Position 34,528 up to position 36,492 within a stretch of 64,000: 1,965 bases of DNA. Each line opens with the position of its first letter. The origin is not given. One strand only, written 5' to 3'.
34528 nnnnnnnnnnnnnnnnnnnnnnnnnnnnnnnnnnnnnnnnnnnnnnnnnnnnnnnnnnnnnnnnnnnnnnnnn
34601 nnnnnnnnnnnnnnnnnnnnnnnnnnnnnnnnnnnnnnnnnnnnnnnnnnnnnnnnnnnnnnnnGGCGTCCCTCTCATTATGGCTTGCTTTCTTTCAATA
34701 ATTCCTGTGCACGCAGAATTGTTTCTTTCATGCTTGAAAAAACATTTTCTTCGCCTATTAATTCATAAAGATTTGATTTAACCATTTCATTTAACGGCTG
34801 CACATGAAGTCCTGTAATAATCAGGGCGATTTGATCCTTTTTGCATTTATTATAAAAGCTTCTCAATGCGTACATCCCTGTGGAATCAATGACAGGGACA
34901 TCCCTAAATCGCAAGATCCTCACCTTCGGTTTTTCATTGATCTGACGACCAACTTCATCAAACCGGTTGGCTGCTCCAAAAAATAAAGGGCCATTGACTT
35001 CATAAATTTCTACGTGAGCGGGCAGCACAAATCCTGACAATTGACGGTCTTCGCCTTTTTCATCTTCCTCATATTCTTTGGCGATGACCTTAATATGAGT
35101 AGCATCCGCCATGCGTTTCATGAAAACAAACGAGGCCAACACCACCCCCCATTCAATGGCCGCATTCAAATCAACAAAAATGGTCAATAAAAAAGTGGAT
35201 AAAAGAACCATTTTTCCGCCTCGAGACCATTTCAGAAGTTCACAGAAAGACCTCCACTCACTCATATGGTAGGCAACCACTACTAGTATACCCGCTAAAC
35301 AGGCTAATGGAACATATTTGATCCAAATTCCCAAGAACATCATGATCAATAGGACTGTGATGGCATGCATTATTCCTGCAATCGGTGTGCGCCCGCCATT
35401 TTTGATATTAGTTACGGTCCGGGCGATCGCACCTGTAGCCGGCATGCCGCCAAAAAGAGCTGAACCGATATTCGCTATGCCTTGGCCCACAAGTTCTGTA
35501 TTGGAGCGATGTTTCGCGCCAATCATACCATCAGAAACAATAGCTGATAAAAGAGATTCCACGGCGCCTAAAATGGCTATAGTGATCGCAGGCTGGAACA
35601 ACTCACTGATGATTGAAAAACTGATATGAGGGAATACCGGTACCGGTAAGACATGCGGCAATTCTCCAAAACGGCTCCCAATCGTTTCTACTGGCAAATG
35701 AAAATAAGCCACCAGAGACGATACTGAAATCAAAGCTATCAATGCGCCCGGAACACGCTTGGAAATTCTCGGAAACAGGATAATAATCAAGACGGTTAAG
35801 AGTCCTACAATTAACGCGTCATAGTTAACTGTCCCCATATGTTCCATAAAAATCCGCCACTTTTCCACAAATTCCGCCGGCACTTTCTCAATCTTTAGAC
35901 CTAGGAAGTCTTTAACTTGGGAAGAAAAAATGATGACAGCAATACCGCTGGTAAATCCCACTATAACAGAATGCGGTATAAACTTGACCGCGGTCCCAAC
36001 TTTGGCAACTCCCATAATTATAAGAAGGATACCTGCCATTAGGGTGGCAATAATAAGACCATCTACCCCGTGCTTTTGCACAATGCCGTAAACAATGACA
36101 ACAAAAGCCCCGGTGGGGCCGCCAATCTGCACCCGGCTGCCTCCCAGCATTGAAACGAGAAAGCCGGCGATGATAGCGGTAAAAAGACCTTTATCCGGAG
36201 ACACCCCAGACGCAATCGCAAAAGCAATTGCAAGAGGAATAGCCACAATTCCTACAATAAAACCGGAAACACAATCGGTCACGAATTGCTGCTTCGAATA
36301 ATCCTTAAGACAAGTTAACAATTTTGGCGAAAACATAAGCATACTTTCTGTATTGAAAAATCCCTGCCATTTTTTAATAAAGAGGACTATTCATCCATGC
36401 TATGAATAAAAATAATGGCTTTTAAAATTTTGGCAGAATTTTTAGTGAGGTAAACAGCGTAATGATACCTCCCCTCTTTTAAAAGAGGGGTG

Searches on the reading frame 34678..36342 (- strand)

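Call 64: search_protein_families(library=pfam, proteins=[window:34678-36342:-], max_evalue=0.00001)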
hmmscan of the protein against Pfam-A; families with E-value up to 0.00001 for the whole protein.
window:34678-36342:- (554 aa): 2 families
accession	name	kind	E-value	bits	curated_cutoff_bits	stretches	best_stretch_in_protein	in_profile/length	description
PF00916.26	Sulfate_transp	-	5.5e-81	272.7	23.2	1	20-382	1-379/380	Sulfate permease family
PF01740.26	STAS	-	4.4e-13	49.3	22.6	1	445-540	11-105/106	STAS domain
